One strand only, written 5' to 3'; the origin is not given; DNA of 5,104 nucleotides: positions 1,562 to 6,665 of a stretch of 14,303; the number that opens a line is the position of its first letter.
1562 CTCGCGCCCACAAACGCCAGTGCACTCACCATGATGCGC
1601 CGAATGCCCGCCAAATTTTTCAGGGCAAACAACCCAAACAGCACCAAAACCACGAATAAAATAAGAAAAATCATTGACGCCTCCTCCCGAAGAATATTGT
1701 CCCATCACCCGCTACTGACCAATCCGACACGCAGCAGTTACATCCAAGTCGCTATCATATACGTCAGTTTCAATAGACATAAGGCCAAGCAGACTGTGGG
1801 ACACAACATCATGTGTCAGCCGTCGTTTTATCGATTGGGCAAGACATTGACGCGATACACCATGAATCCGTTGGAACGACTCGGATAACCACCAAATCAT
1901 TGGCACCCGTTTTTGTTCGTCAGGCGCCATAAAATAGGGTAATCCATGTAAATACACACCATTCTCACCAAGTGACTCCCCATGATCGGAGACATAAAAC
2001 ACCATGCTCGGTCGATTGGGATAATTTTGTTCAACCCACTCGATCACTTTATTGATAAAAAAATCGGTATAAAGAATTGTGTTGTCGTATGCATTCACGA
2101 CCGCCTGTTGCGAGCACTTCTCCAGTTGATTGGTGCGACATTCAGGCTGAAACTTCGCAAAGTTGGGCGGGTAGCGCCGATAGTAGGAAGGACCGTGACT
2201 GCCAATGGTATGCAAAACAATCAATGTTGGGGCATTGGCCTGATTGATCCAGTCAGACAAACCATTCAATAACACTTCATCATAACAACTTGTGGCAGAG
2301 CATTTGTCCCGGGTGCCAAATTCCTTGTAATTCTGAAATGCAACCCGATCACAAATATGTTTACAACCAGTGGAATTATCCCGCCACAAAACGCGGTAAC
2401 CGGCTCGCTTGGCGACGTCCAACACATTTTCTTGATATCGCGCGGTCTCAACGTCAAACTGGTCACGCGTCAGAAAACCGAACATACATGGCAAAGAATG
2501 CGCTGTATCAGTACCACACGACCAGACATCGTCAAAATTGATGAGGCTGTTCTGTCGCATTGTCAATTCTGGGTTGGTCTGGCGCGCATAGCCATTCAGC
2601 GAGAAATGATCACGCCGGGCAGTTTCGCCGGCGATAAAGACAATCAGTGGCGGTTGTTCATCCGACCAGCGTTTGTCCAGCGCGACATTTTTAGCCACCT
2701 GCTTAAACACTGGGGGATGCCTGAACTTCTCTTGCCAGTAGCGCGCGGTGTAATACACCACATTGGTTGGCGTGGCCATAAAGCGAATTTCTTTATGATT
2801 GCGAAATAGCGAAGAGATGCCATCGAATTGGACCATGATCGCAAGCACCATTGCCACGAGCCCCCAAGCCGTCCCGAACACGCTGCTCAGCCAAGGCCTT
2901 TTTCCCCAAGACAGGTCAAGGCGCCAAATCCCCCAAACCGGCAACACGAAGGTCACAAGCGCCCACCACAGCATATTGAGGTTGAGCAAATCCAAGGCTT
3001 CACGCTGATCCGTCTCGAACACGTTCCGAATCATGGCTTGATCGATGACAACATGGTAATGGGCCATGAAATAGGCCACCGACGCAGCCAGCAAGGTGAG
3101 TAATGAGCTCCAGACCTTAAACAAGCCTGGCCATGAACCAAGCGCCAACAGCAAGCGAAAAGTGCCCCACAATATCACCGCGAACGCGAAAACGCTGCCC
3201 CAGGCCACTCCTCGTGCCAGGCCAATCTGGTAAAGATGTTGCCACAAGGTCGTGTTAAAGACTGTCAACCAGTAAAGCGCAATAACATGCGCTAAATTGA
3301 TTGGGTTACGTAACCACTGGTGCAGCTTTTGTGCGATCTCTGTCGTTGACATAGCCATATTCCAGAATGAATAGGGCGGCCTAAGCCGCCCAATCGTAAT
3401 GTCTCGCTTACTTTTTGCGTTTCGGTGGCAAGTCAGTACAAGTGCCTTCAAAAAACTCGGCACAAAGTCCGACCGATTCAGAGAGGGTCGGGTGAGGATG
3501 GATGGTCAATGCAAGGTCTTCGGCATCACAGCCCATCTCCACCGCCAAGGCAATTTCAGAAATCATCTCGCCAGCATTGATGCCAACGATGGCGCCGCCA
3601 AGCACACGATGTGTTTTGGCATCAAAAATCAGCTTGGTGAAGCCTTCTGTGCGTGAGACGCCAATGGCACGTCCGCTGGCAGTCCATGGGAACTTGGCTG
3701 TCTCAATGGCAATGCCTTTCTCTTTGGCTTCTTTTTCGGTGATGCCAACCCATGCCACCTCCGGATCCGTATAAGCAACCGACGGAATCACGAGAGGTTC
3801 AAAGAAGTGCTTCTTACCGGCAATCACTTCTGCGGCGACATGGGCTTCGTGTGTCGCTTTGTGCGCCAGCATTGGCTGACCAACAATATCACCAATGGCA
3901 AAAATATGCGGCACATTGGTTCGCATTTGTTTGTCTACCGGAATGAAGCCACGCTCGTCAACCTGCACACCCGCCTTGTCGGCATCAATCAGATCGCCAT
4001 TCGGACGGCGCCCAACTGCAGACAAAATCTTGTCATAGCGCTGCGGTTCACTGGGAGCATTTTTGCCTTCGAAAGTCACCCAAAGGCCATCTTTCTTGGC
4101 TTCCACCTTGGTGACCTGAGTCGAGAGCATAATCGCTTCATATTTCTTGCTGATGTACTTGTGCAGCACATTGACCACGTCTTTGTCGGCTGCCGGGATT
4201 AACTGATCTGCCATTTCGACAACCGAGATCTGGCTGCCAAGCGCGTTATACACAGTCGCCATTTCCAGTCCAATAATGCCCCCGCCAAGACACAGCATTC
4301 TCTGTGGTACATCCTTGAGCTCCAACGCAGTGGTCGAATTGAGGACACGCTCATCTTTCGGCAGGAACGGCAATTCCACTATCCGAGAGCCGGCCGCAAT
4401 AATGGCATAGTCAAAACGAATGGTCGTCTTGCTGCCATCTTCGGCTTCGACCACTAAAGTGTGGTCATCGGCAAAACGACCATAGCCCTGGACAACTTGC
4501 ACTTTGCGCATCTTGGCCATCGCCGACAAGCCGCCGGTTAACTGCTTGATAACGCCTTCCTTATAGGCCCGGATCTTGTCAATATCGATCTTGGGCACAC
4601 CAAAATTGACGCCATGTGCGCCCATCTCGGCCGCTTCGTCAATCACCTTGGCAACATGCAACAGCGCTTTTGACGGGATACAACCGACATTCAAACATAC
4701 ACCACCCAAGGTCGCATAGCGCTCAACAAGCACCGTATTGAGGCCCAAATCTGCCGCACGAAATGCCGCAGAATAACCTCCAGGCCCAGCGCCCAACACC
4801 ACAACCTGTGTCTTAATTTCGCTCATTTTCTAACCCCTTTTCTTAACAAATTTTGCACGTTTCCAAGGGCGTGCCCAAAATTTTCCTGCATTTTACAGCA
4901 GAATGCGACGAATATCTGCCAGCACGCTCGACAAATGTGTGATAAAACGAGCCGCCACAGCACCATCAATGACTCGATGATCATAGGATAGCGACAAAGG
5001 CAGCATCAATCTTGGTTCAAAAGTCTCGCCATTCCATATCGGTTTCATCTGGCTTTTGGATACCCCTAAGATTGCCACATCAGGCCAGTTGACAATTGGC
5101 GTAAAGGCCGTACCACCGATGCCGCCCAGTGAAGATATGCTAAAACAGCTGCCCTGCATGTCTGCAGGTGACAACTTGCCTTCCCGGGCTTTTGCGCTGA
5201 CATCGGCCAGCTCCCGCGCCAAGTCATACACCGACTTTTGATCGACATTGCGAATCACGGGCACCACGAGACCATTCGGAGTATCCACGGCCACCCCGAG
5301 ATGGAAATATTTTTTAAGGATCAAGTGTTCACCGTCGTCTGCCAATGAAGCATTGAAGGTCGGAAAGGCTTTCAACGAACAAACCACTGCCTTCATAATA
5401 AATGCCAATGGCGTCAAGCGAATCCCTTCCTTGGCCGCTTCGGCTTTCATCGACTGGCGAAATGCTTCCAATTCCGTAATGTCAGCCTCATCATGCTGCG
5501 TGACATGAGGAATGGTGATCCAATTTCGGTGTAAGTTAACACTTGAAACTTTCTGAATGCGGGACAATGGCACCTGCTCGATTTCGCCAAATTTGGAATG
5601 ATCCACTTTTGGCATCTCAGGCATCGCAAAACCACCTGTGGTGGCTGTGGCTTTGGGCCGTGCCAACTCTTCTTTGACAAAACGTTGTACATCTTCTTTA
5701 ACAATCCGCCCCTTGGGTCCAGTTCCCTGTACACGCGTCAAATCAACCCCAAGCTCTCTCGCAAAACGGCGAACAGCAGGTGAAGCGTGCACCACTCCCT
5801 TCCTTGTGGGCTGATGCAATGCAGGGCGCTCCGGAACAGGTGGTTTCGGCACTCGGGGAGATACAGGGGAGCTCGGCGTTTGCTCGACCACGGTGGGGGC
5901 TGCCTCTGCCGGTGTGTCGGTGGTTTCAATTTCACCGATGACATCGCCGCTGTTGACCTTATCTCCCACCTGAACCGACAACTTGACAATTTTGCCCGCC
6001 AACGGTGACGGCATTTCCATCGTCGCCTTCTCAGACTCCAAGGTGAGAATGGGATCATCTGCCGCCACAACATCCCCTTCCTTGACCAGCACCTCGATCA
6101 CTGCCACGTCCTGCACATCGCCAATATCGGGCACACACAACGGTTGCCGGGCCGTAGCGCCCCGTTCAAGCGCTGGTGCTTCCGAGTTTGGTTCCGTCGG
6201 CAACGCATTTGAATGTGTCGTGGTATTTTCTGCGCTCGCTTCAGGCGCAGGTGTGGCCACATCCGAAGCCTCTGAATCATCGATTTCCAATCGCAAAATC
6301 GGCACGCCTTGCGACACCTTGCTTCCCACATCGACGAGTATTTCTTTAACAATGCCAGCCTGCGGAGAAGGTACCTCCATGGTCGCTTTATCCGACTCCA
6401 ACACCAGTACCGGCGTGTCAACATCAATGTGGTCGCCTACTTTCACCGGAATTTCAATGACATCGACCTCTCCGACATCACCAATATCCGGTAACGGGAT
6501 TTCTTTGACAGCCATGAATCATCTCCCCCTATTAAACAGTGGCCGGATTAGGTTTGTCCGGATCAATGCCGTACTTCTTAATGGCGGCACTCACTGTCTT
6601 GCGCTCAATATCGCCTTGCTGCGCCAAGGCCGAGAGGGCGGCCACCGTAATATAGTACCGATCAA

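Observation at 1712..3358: EptA/MCR-family phosphoethanolamine transferase parked directly behind the PDH operon with no adjacent pmrAB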

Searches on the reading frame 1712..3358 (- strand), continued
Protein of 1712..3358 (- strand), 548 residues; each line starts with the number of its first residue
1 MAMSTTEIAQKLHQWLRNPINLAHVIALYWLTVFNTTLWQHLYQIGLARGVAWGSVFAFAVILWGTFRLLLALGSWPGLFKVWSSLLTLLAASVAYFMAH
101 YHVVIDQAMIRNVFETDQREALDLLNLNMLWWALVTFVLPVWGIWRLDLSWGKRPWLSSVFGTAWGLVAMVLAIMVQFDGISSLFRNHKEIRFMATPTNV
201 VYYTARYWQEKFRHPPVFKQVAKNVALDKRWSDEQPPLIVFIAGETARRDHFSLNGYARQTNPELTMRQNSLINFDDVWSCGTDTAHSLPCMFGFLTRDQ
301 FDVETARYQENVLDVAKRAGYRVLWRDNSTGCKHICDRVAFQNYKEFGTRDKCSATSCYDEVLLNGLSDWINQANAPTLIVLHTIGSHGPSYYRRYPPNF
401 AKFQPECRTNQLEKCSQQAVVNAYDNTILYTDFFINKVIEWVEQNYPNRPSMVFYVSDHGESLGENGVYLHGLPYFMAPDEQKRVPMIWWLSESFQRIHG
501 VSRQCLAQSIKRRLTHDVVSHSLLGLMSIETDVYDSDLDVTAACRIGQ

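Call 62: predict_structure(alignment_id=A2)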
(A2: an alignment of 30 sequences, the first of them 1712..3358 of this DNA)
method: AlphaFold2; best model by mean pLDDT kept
length: 548 residues; sequences in the alignment: 30
mean_pLDDT: 89.5   pTM: 0.88
mean pLDDT of the five models: 89.5, 87.8, 87.5, 87.0, 86.8
residues with pLDDT >= 90: 360; 70-90: 159; 50-70: 26; < 50: 3
segments of 3 or more residues with pLDDT < 50: none
pLDDT, mean of each block of 10 residues (from residue 1): 89 94 96 94 81 89 96 92 96 89 80 71 81 96 96 89 93 95 89 91 91 86 89 82 88 94 95 93 89 93 90 97 93 91 91 86 96 93 79 89 92 86 93 97 95 94 57 76 92 90 84 92 95 95 79
secondary structure, 60 per line:
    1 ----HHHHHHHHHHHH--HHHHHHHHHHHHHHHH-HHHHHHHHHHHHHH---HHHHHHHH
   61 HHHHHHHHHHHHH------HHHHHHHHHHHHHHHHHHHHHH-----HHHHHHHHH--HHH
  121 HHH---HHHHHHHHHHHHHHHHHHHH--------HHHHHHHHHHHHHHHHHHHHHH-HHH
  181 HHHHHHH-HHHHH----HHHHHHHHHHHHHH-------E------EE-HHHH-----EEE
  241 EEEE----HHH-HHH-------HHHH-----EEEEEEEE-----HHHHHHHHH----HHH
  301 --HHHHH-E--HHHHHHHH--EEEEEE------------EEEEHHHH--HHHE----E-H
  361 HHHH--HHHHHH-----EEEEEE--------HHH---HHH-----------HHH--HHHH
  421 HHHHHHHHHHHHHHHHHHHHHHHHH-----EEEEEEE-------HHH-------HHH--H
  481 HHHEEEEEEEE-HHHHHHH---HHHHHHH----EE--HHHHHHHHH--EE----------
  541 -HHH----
elements in order: H5-16 H19-34 H36-49 H53-73 H80-101 H107-115 H118-123 H127-146 H155-176 H178-187 H189-193 H198-211 H229-232 E238-244 H263-266 E272-279 H285-293 H303-307 H312-319 E322-327 E340-343 H344-347 H360-364 H367-372 E378-383 H417-445 E451-457 H480-483 E484-491 H493-499 H503-509 H518-526
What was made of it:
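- The model is confident over the whole length (call 62).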

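Call 64: fold_search(model_id=the predicted structure, library=pdb)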
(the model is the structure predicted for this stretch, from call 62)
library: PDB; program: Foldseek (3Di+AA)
matches with E <= 10: 664; with E <= 0.001: 243
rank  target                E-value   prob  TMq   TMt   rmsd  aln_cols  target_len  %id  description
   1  5fgn                  8.2e-45  1.00  0.89  0.91   2.4       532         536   34  Integral membrane protein lipooligosaccharide phosphoethanolamine transferase A (EptA) from Neisseria meningitidis (released 2017-02-15)
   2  9nww_B                4.2e-42  1.00  0.87  0.90   2.4       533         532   34  Single-particle cryo-EM structure of the first variant of mobilized colistin resistance (MCR-1) in its ligand-bound st (released 2025-12-17)
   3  4kav                  1.6e-35  1.00  0.58  0.94   1.7       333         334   42  Crystal Structure of the soluble domain of Lipooligosaccharide phosphoethanolamine transferase A from Neisseria meningit (released 2013-07-24)
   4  4kay_A                1.4e-34  1.00  0.58  0.94   1.8       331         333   42  Structure of the soluble domain of Lipooligosaccharide phosphoethanolamine transferase A from Neisseria meningitidis - (released 2013-07-17)
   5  5gov_B                3.3e-30  1.00  0.53  0.89   2.2       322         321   41  Crystal Structure of MCR-1, a phosphoethanolamine transferase, extracellular domain (released 2016-12-21)
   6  5yle                  4.4e-30  1.00  0.54  0.88   2.2       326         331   42  MCR-1 complex with ethanolamine (ETA) (released 2017-11-08)
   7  6li4_A                5.4e-30  1.00  0.54  0.89   2.1       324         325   41  Crystal structure of MCR-1-S (released 2020-09-16)
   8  6a7w_A                5.7e-30  1.00  0.53  0.89   2.0       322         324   42  Structure of a catalytic domain of the colistin resistance enzyme (released 2018-11-07)
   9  6li4_B                6.3e-30  1.00  0.53  0.88   2.1       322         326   42  Crystal structure of MCR-1-S (released 2020-09-16)
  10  5k4p                  8.5e-30  1.00  0.53  0.89   2.0       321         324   41  Catalytic Domain of MCR-1 phosphoethanolamine transferase (released 2016-08-31)
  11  5mx9                  9.5e-30  1.00  0.54  0.89   2.0       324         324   41  High resolution crystal structure of the MCR-2 catalytic domain (released 2017-08-09)
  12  5grr                  1.6e-29  1.00  0.54  0.89   2.0       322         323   41  Crystal structure of MCR-1 (released 2017-01-04)
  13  5lrn_A                1.6e-29  1.00  0.53  0.89   2.2       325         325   41  Structure of mono-zinc MCR-1 in P21 space group (released 2016-12-07)
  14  5ylc                  1.7e-29  1.00  0.55  0.90   2.4       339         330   40  Crystal Structure of MCR-1 Catalytic Domain (released 2017-11-08)
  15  5gov_A                2.9e-29  1.00  0.53  0.89   2.2       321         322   41  Crystal Structure of MCR-1, a phosphoethanolamine transferase, extracellular domain (released 2016-12-21)
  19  4tn0_B                2.2e-26  1.00  0.51  0.89   2.5       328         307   36  Crystal Structure of the C-terminal Periplasmic Domain of Phosphoethanolamine Transferase EptC from Campylobacter jeju (released 2014-10-08)
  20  4tn0_A                8.3e-26  1.00  0.52  0.90   2.4       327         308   38  Crystal Structure of the C-terminal Periplasmic Domain of Phosphoethanolamine Transferase EptC from Campylobacter jeju (released 2014-10-08)
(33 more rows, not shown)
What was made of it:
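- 1712..3358 (-): ept: 548-aa phosphoethanolamine--lipid A transferase (alternative ATG at 3352 gives 546 aa). Five N-terminal hydrophobic helices (about residues 22-186) plus a periplasmic sulfatase-fold domain (237-528). AF2 model pLDDT 89.5, TM 0.89 to 5fgn (calls 62, 64).
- On Phosphoethanolamine--lipid A transferase (NCBIfam NF028537; EptA/MCR clade of the PET family): The AF2 model superposes on full-length 5fgn with TM 0.89 (calls 62, 64).
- Closest known: Neisseria meningitidis/gonorrhoeae EptA. Same: Full-length architecture matches (TM 0.89/0.91, rmsd 2.4 Å, call 64).
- The full-length TM-score is 0.89 to NmEptA 5fgn and 0.87 to MCR-1 9nww (calls 62, 64).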

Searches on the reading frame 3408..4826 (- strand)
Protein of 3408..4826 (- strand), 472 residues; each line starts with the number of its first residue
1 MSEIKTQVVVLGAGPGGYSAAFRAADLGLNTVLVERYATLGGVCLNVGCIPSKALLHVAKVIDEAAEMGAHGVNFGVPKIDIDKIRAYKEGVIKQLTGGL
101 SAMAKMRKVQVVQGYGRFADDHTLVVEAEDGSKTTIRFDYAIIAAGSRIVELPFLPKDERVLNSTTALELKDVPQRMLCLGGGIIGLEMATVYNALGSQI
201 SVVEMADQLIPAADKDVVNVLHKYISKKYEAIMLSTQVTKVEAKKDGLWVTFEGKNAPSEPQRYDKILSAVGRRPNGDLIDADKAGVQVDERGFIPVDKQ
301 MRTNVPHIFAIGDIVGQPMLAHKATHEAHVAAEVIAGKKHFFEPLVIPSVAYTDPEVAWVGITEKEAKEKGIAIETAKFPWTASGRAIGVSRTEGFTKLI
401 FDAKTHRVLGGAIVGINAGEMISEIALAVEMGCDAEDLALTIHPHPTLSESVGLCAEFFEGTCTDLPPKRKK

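Call 6: search_protein_families(library=ncbifam, proteins=[window:3408-4826:-])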
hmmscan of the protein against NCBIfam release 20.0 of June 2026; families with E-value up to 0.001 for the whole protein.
window:3408-4826:- (472 aa): 75 families (the best 25 are shown)
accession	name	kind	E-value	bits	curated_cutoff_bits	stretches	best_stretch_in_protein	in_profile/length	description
TIGR01350.1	lipoamide_DH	equivalog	1.5e-150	502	408.8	1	6-453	2-448/461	dihydrolipoyl dehydrogenase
NF004943.0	PRK06292.2-1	equivalog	3.4e-101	339.3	432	1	5-455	3-451/456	dihydrolipoyl dehydrogenase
TIGR02053.1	MerA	equivalog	3e-95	319.9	454.45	1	7-461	2-455/465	mercury(II) reductase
NF004991.0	PRK06370.1-3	subfamily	6.6e-93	311.9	620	1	7-462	37-490/509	FAD-containing oxidoreductase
NF003585.0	PRK05249.1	equivalog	1.3e-90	304.3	465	1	3-451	4-449/464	Si-specific NAD(P)(+) transhydrogenase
NF004992.0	PRK06370.1-4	equivalog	5.2e-86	288.9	629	1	8-452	7-448/459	FAD-containing oxidoreductase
NF004776.0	PRK06116.1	equivalog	2.9e-82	277.1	480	1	8-451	7-445/450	glutathione-disulfide reductase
NF004946.0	PRK06292.2-4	subfamily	1.2e-81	274.9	634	1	7-453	5-464/487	dihydrolipoyl dehydrogenase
NF004945.0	PRK06292.2-3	equivalog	4.3e-81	273.2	494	1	5-452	3-445/457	dihydrolipoyl dehydrogenase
NF004947.0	PRK06292.2-5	equivalog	1.6e-80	271.3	592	1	8-453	6-452/474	dihydrolipoyl dehydrogenase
NF010311.1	PRK13748.1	subfamily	2.1e-79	267.9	600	1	4-462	96-551/560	mercury(II) reductase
NF005884.0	PRK07846.1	equivalog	1e-78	265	501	1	8-452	6-444/454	mycothione reductase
NF005883.0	PRK07845.1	equivalog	4.6e-78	263.2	479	1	6-453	3-453/466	NAD(P)H-quinone dehydrogenase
NF040477.1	chlor_oxi_RclA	equivalog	1.8e-69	234.6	740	1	6-452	4-433/441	reactive chlorine resistance oxidoreductase RclA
TIGR03452.1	mycothione_red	equivalog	1e-68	232.3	635.65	1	9-452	6-445/452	mycothione reductase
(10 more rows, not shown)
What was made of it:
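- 3408..4826 (-): lpd (dihydrolipoyl dehydrogenase, E3), immediately upstream of ept. TIGR01350 scores 502 bits, above cut-off (call 6).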

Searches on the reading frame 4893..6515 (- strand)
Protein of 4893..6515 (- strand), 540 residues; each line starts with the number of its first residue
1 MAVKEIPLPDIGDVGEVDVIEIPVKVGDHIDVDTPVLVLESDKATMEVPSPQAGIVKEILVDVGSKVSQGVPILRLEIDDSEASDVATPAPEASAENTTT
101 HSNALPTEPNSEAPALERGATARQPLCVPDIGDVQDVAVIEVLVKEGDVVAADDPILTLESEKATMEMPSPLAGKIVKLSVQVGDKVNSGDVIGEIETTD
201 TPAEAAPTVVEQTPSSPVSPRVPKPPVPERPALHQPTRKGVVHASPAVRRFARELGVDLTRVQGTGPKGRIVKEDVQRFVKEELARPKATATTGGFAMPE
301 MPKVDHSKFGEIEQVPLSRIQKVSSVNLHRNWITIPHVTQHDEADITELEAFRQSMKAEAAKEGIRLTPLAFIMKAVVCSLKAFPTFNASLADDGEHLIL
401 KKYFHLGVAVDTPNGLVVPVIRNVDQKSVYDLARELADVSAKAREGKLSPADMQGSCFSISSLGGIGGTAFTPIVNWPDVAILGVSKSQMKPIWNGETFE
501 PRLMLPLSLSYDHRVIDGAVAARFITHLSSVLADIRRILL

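Call 6: search_protein_families(library=ncbifam, proteins=[window:4893-6515:-])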
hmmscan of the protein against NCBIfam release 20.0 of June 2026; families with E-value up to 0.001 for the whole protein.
window:4893-6515:- (540 aa): 32 families (the best 25 are shown)
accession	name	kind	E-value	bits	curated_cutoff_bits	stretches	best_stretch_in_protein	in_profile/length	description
TIGR01348.1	PDHac_trf_long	equivalog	2e-204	680.5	552.1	2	106-540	139-587/587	dihydrolipoyllysine-residue acetyltransferase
NF008814.0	PRK11854.1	equivalog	1.3e-196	654.8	722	1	2-540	104-637/637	pyruvate dehydrogenase complex dihydrolipoyllysine-residue acetyltransferase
NF004309.0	PRK05704.1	equivalog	8e-97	325.2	449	2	127-540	6-406/408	2-oxoglutarate dehydrogenase complex dihydrolipoyllysine-residue succinyltransferase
TIGR01347.1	sucB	equivalog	1.4e-86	291.2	378.65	2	128-540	5-402/404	dihydrolipoyllysine-residue succinyltransferase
TIGR02927.1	SucB_Actino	equivalog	2.5e-82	277.5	423.45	1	7-530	6-566/579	2-oxoglutarate dehydrogenase, E2 component, dihydrolipoamide succinyltransferase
TIGR01349.1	PDHac_trf_mito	equivalog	3.2e-77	260.5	445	3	201-534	98-431/437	pyruvate dehydrogenase complex dihydrolipoamide acetyltransferase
NF011416.0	PRK14843.1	equivalog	2.5e-55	187.8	429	1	240-534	47-341/347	dihydrolipoamide acetyltransferase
NF008815.0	PRK11857.1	equivalog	1e-52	179.5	378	1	242-532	4-299/308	dihydrolipoamide acetyltransferase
NF011457.0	PRK14875.1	equivalog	8.8e-20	71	307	2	137-282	18-128/372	acetoin dehydrogenase dihydrolipoyllysine-residue acetyltransferase subunit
NF008907.0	PRK12270.1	equivalog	1.3e-16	59.6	878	1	307-533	123-362/1241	multifunctional oxoglutarate decarboxylase/oxoglutarate dehydrogenase thiamine pyrophosphate-binding subunit/dihydrolipoyllysine-residue suc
NF006761.0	PRK09282.1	domain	2.5e-14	52.7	402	2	138-197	531-590/591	pyruvate carboxylase subunit B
TIGR02712.1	urea_carbox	equivalog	3.2e-14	51.7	1303.85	2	139-193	1143-1197/1201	urea carboxylase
NF004173.0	PRK05641.1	equivalog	1.5e-13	51.6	199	2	19-76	95-152/153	putative acetyl-CoA carboxylase biotin carboxyl carrier protein subunit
NF006079.0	PRK08225.1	equivalog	4e-13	49.2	95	2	139-197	12-70/70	acetyl-CoA carboxylase biotin carboxyl carrier protein subunit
TIGR01108.1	oadA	equivalog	8.5e-13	47.6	756.5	2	112-193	506-582/582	sodium-extruding oxaloacetate decarboxylase subunit alpha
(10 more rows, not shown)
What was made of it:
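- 4893..6515 (-): aceF (PDH E2). TIGR01348 scores 680 bits (call 6).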
